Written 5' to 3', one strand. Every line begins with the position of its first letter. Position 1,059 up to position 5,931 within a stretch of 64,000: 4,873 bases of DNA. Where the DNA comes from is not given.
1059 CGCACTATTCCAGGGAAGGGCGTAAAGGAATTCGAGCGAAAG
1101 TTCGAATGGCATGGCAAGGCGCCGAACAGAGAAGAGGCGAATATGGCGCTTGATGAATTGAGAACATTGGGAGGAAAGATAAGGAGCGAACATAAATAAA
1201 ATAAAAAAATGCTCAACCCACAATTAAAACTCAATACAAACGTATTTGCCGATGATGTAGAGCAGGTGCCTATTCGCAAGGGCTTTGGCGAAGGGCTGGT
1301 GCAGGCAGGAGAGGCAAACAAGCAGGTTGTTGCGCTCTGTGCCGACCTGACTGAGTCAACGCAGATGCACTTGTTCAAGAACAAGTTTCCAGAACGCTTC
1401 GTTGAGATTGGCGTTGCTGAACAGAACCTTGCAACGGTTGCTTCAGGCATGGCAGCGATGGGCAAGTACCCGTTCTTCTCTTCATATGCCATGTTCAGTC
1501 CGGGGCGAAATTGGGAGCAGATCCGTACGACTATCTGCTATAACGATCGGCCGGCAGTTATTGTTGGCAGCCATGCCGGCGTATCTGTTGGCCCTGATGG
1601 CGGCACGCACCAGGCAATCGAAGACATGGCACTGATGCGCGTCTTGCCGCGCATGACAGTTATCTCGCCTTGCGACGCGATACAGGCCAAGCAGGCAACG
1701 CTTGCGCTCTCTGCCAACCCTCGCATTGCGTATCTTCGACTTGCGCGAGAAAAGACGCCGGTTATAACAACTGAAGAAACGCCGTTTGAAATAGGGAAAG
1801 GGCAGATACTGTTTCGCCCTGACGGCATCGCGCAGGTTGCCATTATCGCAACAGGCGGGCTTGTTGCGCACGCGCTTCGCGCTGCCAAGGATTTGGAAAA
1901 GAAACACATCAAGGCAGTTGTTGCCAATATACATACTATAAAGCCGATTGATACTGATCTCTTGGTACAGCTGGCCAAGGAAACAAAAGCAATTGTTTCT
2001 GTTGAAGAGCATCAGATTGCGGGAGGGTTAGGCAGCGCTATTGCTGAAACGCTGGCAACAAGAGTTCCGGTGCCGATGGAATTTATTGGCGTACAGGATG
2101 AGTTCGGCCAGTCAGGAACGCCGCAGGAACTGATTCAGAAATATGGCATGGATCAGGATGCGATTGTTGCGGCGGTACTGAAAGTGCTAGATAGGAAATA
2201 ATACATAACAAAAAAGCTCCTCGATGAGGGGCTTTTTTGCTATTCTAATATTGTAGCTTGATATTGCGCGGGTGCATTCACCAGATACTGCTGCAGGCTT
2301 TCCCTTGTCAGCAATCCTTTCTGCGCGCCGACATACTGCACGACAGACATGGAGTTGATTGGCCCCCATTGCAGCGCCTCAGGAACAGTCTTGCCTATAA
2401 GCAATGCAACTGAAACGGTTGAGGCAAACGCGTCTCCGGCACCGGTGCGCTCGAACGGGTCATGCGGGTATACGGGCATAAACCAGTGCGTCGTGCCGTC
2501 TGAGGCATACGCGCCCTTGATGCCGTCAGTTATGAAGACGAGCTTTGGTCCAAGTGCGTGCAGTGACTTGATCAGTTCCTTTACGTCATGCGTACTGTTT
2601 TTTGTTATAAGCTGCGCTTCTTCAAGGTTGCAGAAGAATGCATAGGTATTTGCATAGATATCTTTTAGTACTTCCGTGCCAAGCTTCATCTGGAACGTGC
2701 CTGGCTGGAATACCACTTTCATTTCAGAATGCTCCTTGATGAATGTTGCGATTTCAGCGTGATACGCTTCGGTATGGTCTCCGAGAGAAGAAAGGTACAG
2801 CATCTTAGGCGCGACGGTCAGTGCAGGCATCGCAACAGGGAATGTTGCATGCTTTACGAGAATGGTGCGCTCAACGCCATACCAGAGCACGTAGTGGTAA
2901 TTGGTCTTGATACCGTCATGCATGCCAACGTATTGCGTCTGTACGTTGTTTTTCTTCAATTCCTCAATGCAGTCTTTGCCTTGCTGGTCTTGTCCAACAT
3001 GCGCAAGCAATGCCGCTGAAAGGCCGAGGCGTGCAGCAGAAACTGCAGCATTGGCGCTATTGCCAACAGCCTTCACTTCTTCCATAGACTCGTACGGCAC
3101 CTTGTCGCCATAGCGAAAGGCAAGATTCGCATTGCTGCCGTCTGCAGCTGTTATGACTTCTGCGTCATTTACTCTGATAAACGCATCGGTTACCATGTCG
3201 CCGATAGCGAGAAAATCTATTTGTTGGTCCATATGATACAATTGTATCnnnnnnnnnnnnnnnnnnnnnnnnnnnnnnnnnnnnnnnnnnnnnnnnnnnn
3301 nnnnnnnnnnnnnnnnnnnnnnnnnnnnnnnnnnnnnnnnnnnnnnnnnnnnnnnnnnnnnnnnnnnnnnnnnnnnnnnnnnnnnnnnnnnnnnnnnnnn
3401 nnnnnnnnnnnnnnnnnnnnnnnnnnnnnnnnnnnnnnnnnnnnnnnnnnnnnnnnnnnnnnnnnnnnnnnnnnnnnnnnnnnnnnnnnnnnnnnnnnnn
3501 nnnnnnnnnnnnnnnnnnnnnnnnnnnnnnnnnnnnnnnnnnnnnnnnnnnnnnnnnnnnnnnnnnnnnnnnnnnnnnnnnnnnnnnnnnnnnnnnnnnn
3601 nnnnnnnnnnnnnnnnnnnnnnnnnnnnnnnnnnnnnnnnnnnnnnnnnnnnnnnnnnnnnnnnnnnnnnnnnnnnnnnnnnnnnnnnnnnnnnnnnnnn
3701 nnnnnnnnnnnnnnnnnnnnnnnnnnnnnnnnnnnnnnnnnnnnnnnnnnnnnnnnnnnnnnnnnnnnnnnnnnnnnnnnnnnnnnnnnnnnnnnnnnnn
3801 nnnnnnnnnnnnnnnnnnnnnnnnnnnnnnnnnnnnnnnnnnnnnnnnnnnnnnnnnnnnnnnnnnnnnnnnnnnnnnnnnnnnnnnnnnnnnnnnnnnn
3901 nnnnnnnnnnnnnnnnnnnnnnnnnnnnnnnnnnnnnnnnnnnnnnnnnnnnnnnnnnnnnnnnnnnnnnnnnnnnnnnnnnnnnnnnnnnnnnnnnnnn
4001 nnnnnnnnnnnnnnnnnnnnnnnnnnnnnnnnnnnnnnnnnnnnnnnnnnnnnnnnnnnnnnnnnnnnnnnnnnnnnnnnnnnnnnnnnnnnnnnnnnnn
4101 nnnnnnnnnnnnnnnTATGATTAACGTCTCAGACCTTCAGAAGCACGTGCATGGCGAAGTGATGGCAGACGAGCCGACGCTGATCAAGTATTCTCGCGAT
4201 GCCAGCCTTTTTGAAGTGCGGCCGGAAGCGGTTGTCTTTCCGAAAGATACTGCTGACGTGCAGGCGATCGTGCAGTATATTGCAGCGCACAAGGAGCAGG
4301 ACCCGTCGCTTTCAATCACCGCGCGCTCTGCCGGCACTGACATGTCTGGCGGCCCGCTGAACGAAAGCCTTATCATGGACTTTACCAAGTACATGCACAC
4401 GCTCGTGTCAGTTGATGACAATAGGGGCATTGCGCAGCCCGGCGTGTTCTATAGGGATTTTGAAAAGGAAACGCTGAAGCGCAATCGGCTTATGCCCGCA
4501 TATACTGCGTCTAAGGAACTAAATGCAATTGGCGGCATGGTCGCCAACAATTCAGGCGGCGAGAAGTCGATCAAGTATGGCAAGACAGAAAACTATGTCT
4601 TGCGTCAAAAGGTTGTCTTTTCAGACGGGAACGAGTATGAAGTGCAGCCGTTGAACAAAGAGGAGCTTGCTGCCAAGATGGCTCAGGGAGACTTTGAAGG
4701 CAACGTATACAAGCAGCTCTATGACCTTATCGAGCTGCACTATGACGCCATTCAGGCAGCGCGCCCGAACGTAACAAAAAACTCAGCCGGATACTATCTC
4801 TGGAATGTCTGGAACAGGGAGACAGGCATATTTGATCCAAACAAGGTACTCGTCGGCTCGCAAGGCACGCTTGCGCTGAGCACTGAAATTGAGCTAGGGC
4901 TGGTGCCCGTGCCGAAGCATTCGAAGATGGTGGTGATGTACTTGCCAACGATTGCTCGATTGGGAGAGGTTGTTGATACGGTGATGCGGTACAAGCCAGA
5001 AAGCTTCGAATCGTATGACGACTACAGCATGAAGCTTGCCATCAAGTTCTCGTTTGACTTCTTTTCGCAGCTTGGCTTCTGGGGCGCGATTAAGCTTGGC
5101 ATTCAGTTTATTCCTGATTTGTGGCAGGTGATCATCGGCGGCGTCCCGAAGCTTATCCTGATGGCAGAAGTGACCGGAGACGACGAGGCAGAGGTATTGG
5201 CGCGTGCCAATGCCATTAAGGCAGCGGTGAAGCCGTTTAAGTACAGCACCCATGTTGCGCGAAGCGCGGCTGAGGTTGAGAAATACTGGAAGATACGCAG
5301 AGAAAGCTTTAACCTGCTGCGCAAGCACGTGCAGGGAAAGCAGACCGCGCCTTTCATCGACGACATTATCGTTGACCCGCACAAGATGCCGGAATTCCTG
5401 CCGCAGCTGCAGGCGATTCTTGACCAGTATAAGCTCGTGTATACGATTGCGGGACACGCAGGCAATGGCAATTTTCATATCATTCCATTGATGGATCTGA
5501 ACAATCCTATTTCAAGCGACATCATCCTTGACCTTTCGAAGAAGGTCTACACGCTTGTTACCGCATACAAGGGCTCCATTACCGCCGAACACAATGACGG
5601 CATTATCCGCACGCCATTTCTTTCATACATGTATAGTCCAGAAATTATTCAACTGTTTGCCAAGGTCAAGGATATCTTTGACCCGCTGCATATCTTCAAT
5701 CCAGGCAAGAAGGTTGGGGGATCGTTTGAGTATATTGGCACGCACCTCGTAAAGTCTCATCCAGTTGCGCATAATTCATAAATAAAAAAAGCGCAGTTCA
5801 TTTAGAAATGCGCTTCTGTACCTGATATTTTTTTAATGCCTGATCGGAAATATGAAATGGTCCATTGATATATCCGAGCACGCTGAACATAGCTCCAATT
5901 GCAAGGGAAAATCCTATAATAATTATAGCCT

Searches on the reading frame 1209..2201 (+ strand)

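Call 13: search_protein_families(library=pfam, proteins=[window:1209-2201:+], max_evalue=0.001)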
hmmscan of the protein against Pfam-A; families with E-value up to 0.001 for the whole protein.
window:1209-2201:+ (330 aa): 4 families
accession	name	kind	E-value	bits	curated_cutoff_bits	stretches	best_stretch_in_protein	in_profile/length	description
PF02779.29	Transket_pyr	-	2e-36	125.7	27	1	19-183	2-172/174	Transketolase, pyrimidine binding domain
PF02780.25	Transketolase_C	-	2.3e-26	92.6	25.9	1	209-319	11-124/124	Transketolase, C-terminal domain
PF22613.1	Transketolase_C_1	-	1.2e-06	29.1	27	1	206-315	10-113/113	Transketolase-like TK C-terminal domain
PF17147.9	PFOR_II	-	0.00021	22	27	1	208-292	1-88/102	Pyruvate:ferredoxin oxidoreductase core domain II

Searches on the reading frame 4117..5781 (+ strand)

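Call 13: search_protein_families(library=pfam, proteins=[window:4117-5781:+], max_evalue=0.001)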
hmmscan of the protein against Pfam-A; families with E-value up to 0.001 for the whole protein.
window:4117-5781:+ (554 aa): 2 families
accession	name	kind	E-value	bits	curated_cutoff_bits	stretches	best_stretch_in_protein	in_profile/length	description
PF02913.24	FAD-oxidase_C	-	3e-43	148.8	21.2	1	266-531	2-247/248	FAD linked oxidases, C-terminal domain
PF01565.28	FAD_binding_4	-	1.6e-24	86.7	26.4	1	36-174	1-136/139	FAD binding domain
